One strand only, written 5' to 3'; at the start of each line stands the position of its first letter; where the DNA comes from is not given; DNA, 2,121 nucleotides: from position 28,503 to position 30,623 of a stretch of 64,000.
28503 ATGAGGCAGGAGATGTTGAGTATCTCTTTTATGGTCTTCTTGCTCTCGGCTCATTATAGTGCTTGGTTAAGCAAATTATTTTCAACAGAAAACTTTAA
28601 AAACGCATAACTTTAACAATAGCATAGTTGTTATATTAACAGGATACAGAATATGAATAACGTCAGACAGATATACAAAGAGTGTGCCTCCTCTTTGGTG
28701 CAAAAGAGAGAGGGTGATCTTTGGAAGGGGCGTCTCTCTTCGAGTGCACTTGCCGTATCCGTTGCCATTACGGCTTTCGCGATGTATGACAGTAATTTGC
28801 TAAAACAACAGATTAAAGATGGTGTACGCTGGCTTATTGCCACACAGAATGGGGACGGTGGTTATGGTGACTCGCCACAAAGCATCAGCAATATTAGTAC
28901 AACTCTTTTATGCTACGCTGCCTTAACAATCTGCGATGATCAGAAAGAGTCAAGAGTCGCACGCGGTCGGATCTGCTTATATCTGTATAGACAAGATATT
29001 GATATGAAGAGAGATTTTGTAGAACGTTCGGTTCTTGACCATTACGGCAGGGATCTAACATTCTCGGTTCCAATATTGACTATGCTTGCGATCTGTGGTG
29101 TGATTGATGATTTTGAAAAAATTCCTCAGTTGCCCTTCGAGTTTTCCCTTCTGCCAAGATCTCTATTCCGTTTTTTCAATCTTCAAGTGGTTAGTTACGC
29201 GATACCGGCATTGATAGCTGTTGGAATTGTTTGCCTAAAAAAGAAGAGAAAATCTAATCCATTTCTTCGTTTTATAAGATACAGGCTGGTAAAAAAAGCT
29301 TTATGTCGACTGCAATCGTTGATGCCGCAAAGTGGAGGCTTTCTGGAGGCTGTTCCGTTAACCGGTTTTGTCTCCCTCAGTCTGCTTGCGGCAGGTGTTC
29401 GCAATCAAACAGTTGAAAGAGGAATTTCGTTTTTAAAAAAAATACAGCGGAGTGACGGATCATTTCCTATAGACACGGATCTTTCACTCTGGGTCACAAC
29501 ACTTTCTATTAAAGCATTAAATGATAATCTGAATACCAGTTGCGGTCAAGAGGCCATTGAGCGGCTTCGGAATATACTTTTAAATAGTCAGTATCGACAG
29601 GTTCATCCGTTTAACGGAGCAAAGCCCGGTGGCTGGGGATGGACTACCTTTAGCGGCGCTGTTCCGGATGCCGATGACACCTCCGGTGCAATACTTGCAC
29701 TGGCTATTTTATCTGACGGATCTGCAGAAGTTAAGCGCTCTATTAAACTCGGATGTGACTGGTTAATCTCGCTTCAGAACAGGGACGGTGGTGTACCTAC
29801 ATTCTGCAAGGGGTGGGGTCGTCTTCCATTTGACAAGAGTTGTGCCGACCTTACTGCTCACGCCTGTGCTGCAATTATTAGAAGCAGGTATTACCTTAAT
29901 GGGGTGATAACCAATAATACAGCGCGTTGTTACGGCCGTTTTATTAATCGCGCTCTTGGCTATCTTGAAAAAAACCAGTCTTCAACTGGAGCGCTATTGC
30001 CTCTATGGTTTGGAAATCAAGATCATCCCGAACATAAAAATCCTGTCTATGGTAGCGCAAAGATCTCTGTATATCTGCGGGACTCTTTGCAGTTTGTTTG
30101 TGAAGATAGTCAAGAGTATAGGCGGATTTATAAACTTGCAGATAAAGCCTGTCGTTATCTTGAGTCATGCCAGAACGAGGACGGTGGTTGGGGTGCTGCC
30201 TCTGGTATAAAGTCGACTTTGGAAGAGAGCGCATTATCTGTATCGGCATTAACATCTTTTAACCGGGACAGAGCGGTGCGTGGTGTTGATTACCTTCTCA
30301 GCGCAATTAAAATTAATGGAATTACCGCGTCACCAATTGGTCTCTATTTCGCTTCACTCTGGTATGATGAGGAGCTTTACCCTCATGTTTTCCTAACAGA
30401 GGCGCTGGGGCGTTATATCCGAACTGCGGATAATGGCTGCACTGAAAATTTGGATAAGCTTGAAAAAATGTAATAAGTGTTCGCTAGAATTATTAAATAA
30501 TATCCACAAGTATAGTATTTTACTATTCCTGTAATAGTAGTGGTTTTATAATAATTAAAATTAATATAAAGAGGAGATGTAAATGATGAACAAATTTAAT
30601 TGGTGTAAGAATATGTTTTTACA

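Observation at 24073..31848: A terpenoid cassette carries a DxDD class II cyclase and its own polyprenyl synthase fusion but no squalene synthase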

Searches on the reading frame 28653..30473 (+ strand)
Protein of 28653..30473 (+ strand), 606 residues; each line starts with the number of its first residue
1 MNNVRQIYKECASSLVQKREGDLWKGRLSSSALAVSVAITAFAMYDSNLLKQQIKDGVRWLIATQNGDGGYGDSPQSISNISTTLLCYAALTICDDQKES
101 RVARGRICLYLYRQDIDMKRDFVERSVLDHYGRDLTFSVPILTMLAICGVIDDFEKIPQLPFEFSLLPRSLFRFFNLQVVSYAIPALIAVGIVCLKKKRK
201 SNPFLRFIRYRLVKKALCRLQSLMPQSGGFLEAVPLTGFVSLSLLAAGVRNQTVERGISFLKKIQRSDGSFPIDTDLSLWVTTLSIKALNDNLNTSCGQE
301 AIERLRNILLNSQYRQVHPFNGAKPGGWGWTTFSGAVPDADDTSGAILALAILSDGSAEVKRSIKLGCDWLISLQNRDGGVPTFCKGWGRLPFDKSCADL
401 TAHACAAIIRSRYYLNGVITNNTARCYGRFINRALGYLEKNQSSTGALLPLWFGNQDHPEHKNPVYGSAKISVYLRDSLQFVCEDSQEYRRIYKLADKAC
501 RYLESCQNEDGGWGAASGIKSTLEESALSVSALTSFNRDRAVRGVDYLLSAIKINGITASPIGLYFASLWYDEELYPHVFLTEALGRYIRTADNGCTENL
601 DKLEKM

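Call 3: search_protein_families(library=pfam, proteins=[window:28653-30473:+], max_evalue=0.01)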
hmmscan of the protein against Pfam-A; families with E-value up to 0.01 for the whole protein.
window:28653-30473:+ (606 aa): 4 families
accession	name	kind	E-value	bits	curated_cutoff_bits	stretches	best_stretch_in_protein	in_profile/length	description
PF13243.12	SQHop_cyclase_C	-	4.7e-28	98.6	26.1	2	279-588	4-317/319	Squalene-hopene cyclase C-terminal domain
PF13249.12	SQHop_cyclase_N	-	1.5e-16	60.8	26.2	2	15-100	9-93/291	Squalene-hopene cyclase N-terminal domain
PF00432.27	Prenyltrans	-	4.6e-14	53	26.5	2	40-148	37-142/304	Prenyltransferase alpha-alpha toroid domain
PF07678.20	TED_complement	-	0.0023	17.5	22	0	32-71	255-296/312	A-macroglobulin TED domain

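Call 4: search_protein_families(library=ncbifam, proteins=[window:28653-30473:+], max_evalue=0.01)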
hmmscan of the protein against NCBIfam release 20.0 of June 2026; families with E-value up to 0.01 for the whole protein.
window:28653-30473:+ (606 aa): 5 families
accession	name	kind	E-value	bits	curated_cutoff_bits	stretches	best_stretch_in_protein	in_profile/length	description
TIGR01787.1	squalene_cyclas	subfamily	1.6e-30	106.3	322.7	2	277-588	294-620/622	squalene/oxidosqualene cyclases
TIGR01507.1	hopene_cyclase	equivalog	4.6e-23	81.4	431.1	2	280-590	320-635/640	squalene--hopene cyclase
NF053823.1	SCO2321_fam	equivalog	1.2e-21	77.1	300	3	496-539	121-164/405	SCO2321 family membrane protein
TIGR04277.1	squa_tetra_cyc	equivalog_domain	1.1e-13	50.6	500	1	301-387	330-408/624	tetrahymanol synthase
TIGR03463.1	osq_cycl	subfamily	4.7e-12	45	851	0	279-385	306-423/634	2,3-oxidosqualene cyclase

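Call 10: find_homologous_proteins(query=window:28653-30473:+, max_evalue=0.00001)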
Query window:28653-30473:+ (606 aa): 7850 proteins with E <= 0.00001 among 8000 candidates; the best 120 are listed.
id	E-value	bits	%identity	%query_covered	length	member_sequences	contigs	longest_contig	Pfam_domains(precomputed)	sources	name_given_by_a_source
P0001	0.0e+0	1391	100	100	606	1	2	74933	PF13243.13,PF00432.28,PF13249.13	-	-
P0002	1.7e-210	719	56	97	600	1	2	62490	PF13243.13,PF00432.28,PF13249.13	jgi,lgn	-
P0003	7.9e-204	696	54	97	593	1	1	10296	PF13243.13,PF00432.28,PF13249.13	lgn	-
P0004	7.3e-196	670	53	97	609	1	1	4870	PF13243.13,PF00432.28,PF13249.13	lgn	-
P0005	1.1e-195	670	53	97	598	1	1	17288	PF13243.13,PF00432.28,PF13249.13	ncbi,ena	-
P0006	1.1e-194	666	52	98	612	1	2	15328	PF07678.21,PF13243.13,PF00432.28,PF13249.13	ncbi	-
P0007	3.8e-194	665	53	97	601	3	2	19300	PF09492.17,PF13243.13,PF00432.28,PF13249.13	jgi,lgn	jgi:squalene-hopene/tetraprenyl-beta-curcumene cyclase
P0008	4.8e-194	664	53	97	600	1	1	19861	PF07678.21,PF13243.13,PF00432.28,PF13249.13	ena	-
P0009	1.1e-193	663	52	97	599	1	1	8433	PF13243.13,PF00432.28,PF13249.13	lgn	-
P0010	1.1e-193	663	52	97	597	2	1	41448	PF13243.13,PF00432.28,PF13249.13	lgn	-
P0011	3.1e-192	658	51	96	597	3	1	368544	PF13243.13,PF00432.28,PF13249.13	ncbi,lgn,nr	ncbi:MAG: squalene--hopene cyclase [Bacteroidales bacterium]|nr:squalene--hopene cyclase [Bacteroida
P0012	3.7e-192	658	51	97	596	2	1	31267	PF13243.13,PF00432.28,PF13249.13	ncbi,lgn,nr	ncbi:MAG: squalene--hopene cyclase [Bacteroidales bacterium]|nr:squalene--hopene cyclase [Bacteroida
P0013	1.5e-191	656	53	94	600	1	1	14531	PF09492.17,PF07678.21,PF13243.13,PF00432.28,PF13249.13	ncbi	-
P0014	2.9e-191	655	50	97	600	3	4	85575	PF07678.21,PF13243.13,PF00432.28,PF13249.13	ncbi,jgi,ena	jgi:squalene-hopene/tetraprenyl-beta-curcumene cyclase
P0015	3.7e-191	655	52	95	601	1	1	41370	PF13243.13,PF00432.28,PF13249.13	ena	-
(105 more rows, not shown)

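Call 11: find_related_loci(query=window:28653-30470:+, collection=genome_contigs, flank=10000)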
Query window:28653-30470:+ (606 aa) in genome_contigs; peptide patterns used: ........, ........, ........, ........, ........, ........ (x = any residue, [..] = any of these).
515 stretches matched a pattern; 395 encode a relative of the query (tblastn E <= 1e-3); the best 80 are kept; 80 distinct loci.
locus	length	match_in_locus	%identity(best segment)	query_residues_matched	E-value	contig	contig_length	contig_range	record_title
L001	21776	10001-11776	52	3-589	0e+0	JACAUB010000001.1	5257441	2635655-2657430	MAG: Bacteroidetes bacterium isolate Cfx3-03 MAG03_1, whole genome shotgun sequence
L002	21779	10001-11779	50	3-594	0e+0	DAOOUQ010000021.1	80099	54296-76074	MAG TPA_asm: Bacteroidales bacterium isolate AMR_MDS_2463 NODE_164_length_80099_cov_12.518277, whole genome shotgun sequ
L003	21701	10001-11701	50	23-589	0e+0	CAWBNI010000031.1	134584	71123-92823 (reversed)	MAG: uncultured Bacteroidales bacterium isolate MFD01299.bin.2.127 genome assembly, contig: contig_45064, whole genome s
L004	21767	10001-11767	50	2-589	0e+0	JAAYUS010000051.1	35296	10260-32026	MAG: Bacteroidales bacterium isolate AS27yjCOA_179 14793_AS27, whole genome shotgun sequence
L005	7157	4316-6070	49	11-591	0e+0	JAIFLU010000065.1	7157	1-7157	MAG: Bacteroidetes bacterium isolate bin_228 scaffold_18928, whole genome shotgun sequence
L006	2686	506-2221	50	23-590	0e+0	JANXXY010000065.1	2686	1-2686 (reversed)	MAG: Bacteroidales bacterium isolate GL140_3_metabat_26 GL140_3_k141_1496603, whole genome shotgun sequence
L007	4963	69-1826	50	4-589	0e+0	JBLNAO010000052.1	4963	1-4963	MAG: Chloroflexota bacterium isolate MAG175 PRJNA951521_bin34_renamed_51, whole genome shotgun sequence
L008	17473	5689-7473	49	8-601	0e+0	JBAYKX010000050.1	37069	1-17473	MAG: Salinivirgaceae bacterium isolate SO_2016_GW1_9 scaffold02066_OW334_2016, whole genome shotgun sequence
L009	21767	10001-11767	50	2-589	0e+0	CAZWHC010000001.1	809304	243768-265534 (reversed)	MAG TPA_asm: uncultured Rikenellaceae bacterium isolate binchicken_co115_197 genome assembly, contig: NODE_2_length_8093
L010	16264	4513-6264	49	8-587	0e+0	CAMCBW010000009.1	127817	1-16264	MAG: Tangfeifania diversioriginum isolate MiH-14oct19-11 genome assembly, contig: MiH-14oct19-C114, whole genome shotgun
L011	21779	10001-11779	48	1-590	0e+0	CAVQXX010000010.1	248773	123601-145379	MAG: uncultured Bacteroidales bacterium isolate MFD04716.bin.2.165 genome assembly, contig: contig_59569, whole genome s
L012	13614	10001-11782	49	5-594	0e+0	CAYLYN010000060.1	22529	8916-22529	MAG TPA_asm: uncultured Rikenellaceae bacterium isolate SRP304446_co1_106 genome assembly, contig: NODE_1585_length_2252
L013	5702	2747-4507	50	2-587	0e+0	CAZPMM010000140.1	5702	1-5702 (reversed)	MAG TPA_asm: uncultured Rikenellaceae bacterium isolate binchicken_co273_193 genome assembly, contig: NODE_14235_length_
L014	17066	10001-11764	50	4-590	0e+0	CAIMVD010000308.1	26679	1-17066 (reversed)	MAG: uncultured Bacteroidetes bacterium isolate Loclat_bin-20678 genome assembly, contig: bin-20678:308/411, whole genom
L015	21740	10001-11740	51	15-588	8e-180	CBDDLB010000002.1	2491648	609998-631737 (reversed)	MAG: Bacteroidales bacterium isolate 5b4c7415-97b6-4acf-9de4-4614e48eac80 genome assembly, contig: contig_2, whole genom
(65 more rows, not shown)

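Call 26: find_encoding_contigs(protein=window:28653-30473:+, flank=10000, max_places=4)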
Protein window:28653-30473:+ (606 aa): 3 contigs read that carry it; 3 places shown.
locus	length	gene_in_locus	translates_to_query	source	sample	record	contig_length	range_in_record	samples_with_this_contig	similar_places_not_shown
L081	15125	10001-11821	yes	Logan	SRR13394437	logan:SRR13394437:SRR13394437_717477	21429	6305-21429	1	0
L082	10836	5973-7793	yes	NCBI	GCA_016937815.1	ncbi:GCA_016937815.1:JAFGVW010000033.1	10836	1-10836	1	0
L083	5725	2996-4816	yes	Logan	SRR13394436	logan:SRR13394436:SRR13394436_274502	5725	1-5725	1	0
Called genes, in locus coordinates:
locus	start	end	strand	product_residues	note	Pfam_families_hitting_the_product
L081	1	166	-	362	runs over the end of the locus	PF04055:Radical_SAM (faint)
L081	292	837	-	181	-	PF12838:Fer4_7 (faint), PF00037:Fer4 (weak), PF13237:Fer4_10 (faint), PF12797:Fer4_2 (faint), PF12837:Fer4_6 (faint), PF25160:LdpA_Fe-S-bd (weak), PF14697:Fer4_21 (weak)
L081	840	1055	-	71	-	-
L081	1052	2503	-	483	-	PF13570:Beta-prop_ACSF4 (faint), PF13360:PQQ_2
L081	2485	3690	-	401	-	PF13360:PQQ_2, PF13570:Beta-prop_ACSF4, PF01011:PQQ (faint), PF13360:PQQ_2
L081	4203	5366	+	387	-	PF12833:HTH_18, PF00165:HTH_AraC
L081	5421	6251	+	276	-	PF12838:Fer4_7 (faint), PF13237:Fer4_10 (weak)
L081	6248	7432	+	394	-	PF04055:Radical_SAM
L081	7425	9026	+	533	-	PF01976:DUF116, PF00348:polyprenyl_synt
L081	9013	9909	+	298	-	PF00432:Prenyltrans (faint)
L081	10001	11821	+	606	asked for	PF13249:SQHop_cyclase_N (weak), PF00432:Prenyltrans (faint), PF13243:SQHop_cyclase_C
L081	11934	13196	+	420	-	PF13360:PQQ_2, PF13570:Beta-prop_ACSF4 (faint), PF01011:PQQ (faint), PF13360:PQQ_2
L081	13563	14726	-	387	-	PF12833:HTH_18, PF00165:HTH_AraC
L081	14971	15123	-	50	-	?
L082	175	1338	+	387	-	PF12833:HTH_18, PF00165:HTH_AraC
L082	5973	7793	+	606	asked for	PF13249:SQHop_cyclase_N (weak), PF00432:Prenyltrans (faint), PF13243:SQHop_cyclase_C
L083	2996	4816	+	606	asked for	PF13249:SQHop_cyclase_N (weak), PF00432:Prenyltrans (faint), PF13243:SQHop_cyclase_C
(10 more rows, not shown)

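Call 27: search_solved_structures(query=window:28653-30470:+, max_evalue=0.001, show_alignments=2)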
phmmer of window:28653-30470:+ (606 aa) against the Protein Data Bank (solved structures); distinct sequences matched with E-value up to 0.001: 9.
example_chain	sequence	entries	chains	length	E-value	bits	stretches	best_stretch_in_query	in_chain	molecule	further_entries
1gsz_A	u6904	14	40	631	2e-09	39.5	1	322-590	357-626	SQUALENE--HOPENE CYCLASE | SQUALENE-HOPENE CYCLASE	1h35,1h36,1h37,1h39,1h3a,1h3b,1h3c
3sqc_A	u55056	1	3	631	4.5e-08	35.1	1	322-590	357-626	SQUALENE--HOPENE CYCLASE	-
2sqc_A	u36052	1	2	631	4.8e-08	35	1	322-590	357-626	SQUALENE-HOPENE CYCLASE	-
7xq4_A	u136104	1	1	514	1.5e-05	26.7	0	482-542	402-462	SQHop_cyclase_C domain-containing protein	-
8zg0_A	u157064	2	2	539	1.7e-05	26.5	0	482-593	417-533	Squalene cyclase C-terminal domain-containing protein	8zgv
8zg1_A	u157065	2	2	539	1.7e-05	26.5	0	482-593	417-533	Squalene cyclase C-terminal domain-containing protein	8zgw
7xr7_A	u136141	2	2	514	3.8e-05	25.4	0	482-542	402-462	SQHop_cyclase_C domain-containing protein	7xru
7xqz_A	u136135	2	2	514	6.4e-05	24.7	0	482-543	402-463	SQHop_cyclase_C domain-containing protein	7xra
8zg5_A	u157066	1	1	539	7.4e-05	24.5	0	369-541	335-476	Squalene cyclase C-terminal domain-containing protein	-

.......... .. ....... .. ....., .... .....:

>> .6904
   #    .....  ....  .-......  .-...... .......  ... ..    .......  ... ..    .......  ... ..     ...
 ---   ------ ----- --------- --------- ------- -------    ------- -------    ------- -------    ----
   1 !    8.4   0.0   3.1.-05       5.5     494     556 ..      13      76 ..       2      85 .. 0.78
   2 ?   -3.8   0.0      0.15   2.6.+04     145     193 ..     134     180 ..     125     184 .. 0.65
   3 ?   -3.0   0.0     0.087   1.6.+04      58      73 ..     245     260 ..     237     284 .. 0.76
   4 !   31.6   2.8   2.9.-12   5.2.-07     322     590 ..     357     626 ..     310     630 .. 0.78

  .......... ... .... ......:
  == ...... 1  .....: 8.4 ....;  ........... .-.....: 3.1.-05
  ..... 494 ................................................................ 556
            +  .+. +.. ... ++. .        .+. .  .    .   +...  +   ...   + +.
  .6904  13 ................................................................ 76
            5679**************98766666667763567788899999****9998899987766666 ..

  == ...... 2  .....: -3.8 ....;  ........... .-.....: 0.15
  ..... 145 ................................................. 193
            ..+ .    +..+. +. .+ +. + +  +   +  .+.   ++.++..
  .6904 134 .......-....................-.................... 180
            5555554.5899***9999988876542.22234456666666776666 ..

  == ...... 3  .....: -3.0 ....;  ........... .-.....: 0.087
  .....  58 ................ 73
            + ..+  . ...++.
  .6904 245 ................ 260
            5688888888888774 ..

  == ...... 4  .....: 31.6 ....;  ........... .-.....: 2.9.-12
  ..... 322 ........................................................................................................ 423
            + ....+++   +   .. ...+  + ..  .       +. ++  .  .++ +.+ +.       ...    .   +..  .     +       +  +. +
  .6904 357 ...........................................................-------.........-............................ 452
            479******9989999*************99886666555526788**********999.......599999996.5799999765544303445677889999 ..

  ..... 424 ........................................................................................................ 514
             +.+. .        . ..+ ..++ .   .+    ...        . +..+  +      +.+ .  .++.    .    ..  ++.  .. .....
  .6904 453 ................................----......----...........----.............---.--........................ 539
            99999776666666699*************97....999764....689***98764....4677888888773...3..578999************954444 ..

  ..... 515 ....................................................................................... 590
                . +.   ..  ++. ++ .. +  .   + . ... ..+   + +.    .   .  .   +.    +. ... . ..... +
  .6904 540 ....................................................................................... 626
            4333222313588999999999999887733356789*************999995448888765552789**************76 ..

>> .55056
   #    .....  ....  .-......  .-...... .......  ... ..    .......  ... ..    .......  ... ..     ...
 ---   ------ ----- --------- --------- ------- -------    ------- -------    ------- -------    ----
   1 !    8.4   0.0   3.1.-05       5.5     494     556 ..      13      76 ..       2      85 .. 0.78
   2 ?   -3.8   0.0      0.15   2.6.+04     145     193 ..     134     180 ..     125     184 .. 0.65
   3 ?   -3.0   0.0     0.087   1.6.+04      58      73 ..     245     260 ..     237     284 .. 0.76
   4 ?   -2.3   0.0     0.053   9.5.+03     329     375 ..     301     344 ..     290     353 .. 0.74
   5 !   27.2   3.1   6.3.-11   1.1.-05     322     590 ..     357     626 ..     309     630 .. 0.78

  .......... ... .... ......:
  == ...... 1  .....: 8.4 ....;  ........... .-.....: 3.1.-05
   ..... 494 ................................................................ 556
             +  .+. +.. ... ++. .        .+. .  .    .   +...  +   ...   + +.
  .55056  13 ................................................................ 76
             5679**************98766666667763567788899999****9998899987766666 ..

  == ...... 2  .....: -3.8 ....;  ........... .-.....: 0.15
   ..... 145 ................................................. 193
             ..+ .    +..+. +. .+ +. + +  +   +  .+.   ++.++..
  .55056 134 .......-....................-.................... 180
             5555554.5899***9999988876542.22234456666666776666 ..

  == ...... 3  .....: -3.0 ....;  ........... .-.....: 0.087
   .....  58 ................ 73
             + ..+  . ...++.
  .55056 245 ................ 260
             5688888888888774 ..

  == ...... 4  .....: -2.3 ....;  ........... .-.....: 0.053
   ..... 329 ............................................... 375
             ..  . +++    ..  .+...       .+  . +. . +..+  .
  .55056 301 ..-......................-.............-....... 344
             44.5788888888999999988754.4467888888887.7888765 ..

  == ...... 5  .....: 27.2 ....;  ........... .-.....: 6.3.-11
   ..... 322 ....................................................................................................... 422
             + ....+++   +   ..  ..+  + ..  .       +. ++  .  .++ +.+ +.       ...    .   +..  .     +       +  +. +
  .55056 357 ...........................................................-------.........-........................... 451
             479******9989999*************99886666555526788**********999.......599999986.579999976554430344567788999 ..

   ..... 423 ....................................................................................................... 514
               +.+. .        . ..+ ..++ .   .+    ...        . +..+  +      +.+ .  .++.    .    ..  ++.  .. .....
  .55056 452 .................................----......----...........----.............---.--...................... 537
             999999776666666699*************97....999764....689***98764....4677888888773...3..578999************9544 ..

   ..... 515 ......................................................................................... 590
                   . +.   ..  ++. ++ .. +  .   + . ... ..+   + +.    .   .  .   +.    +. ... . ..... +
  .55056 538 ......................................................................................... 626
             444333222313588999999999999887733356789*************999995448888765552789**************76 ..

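Call 79: search_protein_representatives(protein=window:28653-30470:+)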
Query: 606 residues. Proteins with E-value up to 0.001 (for the whole library): 2340; up to 1e-10: 1157; up to 1e-30: 463. The best 150 are listed.
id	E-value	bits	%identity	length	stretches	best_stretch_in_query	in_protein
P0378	2.7e-180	617.0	50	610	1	2-594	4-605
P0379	4.8e-175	599.7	49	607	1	11-590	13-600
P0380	6.0e-169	579.6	49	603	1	9-590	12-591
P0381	2.3e-168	577.7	49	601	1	8-589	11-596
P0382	2.0e-146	505.2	47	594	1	19-584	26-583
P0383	7.7e-143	493.4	47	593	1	13-590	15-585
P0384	1.8e-142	492.2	45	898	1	17-586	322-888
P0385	9.8e-138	476.5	45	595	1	11-588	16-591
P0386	5.2e-137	474.1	45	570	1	19-585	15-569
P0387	9.3e-137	473.3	45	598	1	22-593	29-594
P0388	1.1e-136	473.0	44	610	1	18-592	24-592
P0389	2.0e-135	468.9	45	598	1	16-587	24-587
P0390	9.6e-135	466.6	44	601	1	10-589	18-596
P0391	1.8e-134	465.8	44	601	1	9-590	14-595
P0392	3.8e-133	461.4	46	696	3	151-535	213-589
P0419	1.9e-123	429.3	43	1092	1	19-587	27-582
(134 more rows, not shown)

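Call 84: find_encoding_contigs(protein=P0002, flank=10000, max_places=2)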
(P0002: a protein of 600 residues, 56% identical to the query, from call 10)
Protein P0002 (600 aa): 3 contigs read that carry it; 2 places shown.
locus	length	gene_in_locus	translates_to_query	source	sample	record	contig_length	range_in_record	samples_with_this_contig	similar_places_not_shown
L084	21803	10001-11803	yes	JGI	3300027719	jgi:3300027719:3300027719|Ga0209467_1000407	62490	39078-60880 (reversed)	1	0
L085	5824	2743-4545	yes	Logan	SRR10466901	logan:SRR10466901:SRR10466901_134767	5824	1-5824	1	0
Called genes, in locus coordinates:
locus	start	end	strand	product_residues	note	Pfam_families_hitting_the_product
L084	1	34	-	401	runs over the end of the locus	PF12801:Fer4_5, PF00037:Fer4 (faint), PF13187:Fer4_9 (faint), PF14697:Fer4_21 (faint), PF12837:Fer4_6 (faint), PF12838:Fer4_7 (weak)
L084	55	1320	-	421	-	PF13360:PQQ_2, PF13570:Beta-prop_ACSF4 (weak), PF13360:PQQ_2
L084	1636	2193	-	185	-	PF12838:Fer4_7 (faint), PF25160:LdpA_Fe-S-bd (faint), PF00037:Fer4 (faint), PF12797:Fer4_2 (faint), PF12837:Fer4_6 (faint), PF14697:Fer4_21 (weak)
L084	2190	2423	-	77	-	-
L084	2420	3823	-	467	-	PF13360:PQQ_2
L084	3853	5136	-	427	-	PF13570:Beta-prop_ACSF4 (weak), PF13360:PQQ_2, PF01011:PQQ (faint)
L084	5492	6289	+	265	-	-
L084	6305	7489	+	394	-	PF04055:Radical_SAM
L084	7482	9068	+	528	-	PF01976:DUF116, PF00348:polyprenyl_synt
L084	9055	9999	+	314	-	-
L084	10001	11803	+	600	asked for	PF13243:SQHop_cyclase_C (weak), PF13249:SQHop_cyclase_N (weak), PF00432:Prenyltrans (faint), PF13243:SQHop_cyclase_C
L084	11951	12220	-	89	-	PF02823:ATP-synt_DE_N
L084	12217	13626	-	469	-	PF02874:ATP-synt_ab_N, PF00006:ATP-synt_ab, PF22919:ATP-synt_VA_C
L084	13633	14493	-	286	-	PF00231:ATP-synt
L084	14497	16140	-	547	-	PF02874:ATP-synt_ab_N, PF00006:ATP-synt_ab, PF00306:ATP-synt_ab_C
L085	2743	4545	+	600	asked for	PF13243:SQHop_cyclase_C (weak), PF13249:SQHop_cyclase_N (weak), PF00432:Prenyltrans (faint), PF13243:SQHop_cyclase_C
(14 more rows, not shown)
